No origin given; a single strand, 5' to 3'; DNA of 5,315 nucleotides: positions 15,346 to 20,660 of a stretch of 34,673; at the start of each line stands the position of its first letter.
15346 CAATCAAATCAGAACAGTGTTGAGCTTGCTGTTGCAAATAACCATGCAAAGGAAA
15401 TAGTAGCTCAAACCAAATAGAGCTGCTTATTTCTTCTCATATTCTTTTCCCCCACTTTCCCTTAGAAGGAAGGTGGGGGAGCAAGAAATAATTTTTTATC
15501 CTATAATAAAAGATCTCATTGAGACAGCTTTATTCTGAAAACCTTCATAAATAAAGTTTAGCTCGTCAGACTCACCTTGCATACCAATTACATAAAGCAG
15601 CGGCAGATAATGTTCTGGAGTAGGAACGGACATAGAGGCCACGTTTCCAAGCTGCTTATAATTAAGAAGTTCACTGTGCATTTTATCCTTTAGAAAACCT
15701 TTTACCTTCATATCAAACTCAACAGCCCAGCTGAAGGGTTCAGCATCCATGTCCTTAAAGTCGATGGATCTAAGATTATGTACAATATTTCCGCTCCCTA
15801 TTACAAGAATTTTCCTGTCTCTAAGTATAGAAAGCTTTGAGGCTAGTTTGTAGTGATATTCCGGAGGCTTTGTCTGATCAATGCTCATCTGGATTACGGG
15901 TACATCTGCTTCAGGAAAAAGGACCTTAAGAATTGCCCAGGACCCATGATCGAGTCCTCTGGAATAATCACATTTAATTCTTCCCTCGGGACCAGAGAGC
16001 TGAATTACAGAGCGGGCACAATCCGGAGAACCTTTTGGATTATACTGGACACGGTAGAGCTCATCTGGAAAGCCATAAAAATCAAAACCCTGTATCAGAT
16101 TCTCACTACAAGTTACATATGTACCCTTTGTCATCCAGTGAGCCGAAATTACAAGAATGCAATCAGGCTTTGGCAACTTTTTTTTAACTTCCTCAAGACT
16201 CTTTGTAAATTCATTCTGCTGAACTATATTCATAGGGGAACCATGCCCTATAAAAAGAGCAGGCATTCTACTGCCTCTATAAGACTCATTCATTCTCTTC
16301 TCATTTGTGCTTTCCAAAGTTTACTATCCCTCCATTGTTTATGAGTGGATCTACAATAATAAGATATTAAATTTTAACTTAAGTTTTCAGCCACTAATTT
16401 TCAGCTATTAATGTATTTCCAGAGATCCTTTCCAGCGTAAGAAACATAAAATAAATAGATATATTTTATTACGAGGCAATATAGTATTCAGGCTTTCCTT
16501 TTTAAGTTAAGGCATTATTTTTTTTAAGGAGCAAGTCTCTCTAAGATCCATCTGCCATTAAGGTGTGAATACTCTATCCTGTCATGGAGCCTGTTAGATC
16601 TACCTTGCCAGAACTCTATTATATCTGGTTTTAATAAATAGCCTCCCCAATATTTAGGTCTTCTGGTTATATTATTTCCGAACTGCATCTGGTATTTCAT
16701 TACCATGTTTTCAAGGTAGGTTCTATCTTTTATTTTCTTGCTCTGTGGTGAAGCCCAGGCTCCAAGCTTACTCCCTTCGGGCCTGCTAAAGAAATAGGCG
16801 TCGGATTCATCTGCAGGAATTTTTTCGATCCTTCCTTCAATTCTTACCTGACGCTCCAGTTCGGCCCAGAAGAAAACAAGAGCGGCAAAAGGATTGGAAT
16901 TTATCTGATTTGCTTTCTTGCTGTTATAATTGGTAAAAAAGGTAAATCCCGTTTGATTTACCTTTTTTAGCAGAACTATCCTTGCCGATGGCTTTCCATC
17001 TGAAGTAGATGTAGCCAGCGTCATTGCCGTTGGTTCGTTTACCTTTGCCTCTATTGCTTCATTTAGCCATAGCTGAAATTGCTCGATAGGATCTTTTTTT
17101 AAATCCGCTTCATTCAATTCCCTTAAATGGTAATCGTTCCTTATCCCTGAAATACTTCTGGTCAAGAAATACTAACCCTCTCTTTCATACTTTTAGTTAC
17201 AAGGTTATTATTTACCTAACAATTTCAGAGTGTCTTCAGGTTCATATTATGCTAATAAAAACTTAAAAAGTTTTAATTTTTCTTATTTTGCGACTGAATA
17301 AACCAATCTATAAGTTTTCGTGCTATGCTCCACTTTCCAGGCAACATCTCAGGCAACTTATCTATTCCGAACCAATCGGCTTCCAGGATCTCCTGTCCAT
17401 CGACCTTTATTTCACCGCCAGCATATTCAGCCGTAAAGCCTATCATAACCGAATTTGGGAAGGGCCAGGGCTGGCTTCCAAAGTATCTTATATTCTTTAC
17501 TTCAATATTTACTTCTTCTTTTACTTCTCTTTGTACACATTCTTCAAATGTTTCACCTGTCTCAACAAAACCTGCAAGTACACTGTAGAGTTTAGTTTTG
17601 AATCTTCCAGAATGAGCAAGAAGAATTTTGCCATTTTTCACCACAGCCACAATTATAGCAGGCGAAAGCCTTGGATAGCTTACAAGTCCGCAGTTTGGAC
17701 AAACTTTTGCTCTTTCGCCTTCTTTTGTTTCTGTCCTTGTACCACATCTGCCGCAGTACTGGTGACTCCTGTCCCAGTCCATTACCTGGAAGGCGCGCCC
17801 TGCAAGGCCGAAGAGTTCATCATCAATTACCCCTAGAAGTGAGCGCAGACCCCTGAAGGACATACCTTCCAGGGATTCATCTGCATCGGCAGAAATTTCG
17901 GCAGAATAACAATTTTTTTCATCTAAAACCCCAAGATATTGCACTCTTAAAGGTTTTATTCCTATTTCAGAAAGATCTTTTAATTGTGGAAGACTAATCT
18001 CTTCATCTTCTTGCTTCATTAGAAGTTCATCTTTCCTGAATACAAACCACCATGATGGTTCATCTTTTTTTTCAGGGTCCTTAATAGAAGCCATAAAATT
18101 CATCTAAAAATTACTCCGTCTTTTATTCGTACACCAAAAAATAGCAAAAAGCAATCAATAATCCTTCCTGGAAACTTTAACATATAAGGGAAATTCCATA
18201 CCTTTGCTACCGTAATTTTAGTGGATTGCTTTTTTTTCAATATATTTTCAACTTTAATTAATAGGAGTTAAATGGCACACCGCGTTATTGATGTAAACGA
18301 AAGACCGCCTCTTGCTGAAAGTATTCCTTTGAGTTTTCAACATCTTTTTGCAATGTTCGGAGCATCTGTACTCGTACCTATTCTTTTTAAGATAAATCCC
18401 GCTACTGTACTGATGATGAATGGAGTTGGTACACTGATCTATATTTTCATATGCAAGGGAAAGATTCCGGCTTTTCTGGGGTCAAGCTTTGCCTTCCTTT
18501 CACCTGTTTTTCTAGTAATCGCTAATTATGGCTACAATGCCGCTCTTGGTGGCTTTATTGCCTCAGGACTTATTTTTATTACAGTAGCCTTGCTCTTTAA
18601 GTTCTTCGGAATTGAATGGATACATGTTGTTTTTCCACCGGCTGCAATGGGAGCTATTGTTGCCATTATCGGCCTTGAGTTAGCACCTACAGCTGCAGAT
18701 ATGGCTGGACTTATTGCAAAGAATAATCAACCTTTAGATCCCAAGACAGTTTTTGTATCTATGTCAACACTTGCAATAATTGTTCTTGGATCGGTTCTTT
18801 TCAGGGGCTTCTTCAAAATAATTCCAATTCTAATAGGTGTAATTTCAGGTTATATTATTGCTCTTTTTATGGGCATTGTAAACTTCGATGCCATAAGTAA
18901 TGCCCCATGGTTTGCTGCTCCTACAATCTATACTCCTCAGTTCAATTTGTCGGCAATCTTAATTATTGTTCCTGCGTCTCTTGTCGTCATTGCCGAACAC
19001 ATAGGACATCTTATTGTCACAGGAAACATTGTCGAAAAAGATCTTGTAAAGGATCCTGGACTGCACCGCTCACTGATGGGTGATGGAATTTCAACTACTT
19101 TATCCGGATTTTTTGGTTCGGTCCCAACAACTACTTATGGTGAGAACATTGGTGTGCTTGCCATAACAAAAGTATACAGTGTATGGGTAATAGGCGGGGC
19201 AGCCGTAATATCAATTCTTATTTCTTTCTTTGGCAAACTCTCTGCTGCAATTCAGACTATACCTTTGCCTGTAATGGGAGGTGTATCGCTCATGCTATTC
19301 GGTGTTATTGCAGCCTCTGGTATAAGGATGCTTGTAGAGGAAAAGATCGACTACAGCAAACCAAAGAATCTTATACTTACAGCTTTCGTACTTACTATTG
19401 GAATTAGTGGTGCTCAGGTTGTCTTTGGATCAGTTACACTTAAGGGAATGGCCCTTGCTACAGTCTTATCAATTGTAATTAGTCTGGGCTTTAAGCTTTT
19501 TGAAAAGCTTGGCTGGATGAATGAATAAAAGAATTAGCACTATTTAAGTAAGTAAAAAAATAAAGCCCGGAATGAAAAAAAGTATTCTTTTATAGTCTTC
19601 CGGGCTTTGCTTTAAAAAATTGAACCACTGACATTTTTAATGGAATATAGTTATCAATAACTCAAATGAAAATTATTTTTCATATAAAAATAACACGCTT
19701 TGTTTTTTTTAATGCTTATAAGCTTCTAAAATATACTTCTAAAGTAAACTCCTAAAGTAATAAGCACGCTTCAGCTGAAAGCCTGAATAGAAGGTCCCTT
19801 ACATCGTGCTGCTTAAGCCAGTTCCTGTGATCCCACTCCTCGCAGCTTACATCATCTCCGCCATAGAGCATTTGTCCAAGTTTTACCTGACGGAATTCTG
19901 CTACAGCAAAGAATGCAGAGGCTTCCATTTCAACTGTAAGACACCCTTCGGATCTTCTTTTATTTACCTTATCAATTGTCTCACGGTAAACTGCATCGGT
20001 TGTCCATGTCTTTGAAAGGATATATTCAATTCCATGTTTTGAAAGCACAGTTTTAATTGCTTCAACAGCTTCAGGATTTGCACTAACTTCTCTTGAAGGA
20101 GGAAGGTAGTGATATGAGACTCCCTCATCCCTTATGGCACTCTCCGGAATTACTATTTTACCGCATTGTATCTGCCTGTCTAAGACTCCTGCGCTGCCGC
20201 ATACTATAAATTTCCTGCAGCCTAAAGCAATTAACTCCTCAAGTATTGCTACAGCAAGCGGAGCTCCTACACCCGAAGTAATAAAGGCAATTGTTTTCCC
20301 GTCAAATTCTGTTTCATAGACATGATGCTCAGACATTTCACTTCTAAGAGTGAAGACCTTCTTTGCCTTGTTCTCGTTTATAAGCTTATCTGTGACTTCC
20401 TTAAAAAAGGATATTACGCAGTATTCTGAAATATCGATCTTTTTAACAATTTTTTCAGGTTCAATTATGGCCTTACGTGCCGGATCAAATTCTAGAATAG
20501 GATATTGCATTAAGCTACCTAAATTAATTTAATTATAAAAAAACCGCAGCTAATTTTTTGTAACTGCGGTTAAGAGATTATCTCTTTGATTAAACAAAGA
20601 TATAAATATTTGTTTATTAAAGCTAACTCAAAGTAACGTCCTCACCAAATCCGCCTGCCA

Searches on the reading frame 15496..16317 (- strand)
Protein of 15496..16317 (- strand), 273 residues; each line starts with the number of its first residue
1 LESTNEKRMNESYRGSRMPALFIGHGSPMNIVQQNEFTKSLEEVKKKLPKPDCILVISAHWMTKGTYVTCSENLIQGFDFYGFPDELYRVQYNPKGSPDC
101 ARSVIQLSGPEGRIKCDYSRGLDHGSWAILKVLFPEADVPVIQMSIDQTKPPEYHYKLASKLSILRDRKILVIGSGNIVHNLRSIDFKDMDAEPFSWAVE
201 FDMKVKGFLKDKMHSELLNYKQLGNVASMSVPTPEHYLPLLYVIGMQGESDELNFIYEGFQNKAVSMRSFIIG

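Call 76: search_protein_families(library=pfam, proteins=[window:15496-16317:-], max_evalue=0.00001)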
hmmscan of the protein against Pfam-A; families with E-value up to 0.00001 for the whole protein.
window:15496-16317:- (273 aa): 1 family
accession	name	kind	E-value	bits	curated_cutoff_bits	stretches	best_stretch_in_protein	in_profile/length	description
PF02900.23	LigB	-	1.2e-24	87.3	26.3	1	24-263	6-259/269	Catalytic LigB subunit of aromatic ring-opening dioxygenase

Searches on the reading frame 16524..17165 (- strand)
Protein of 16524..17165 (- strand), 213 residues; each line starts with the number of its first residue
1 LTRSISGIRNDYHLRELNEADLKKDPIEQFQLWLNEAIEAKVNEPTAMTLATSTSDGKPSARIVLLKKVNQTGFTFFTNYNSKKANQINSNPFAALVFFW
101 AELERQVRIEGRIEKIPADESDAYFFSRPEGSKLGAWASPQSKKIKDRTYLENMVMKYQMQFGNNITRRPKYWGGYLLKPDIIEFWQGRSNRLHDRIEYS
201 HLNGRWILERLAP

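Call 76: search_protein_families(library=pfam, proteins=[window:16524-17165:-], max_evalue=0.00001)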
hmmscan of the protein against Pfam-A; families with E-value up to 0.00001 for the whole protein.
window:16524-17165:- (213 aa): 3 families
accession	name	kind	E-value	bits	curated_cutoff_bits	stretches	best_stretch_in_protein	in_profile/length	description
PF01243.27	PNPOx_N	-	2.3e-28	99.4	28.1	1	34-158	1-116/120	Pyridoxamine 5'-phosphate oxidase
PF10590.14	PNP_phzG_C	-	1.5e-18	66.9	27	1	173-213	1-42/42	Pyridoxine 5'-phosphate oxidase C-terminal dimerisation region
PF12766.13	Pyridox_oxase_2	-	5.8e-09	36.9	26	1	31-114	5-97/100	Pyridoxamine 5'-phosphate oxidase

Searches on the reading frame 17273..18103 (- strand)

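Call 76: search_protein_families(library=pfam, proteins=[window:17273-18103:-], max_evalue=0.00001)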
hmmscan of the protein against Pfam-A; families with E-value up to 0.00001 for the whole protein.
window:17273-18103:- (276 aa): 3 families
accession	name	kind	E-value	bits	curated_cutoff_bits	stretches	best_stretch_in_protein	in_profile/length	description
PF00293.34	NUDIX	-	4.6e-22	78.9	21.1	1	149-268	5-134/134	NUDIX domain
PF09296.17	NUDIX-like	-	5.9e-17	62.7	22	1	17-110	2-96/96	NADH pyrophosphatase-like rudimentary NUDIX domain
PF09297.16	Zn_ribbon_NUD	-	3.5e-14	52.6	24.8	1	112-143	1-32/32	NADH pyrophosphatase zinc ribbon domain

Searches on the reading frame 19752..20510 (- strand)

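Call 76: search_protein_families(library=pfam, proteins=[window:19752-20510:-], max_evalue=0.00001)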
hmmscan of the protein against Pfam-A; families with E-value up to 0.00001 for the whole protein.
window:19752-20510:- (252 aa): 1 family
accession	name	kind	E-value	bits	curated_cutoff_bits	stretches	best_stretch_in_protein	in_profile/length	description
PF01048.26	PNP_UDP_1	-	3.4e-33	115.4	25.1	1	30-219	2-198/233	Phosphorylase superfamily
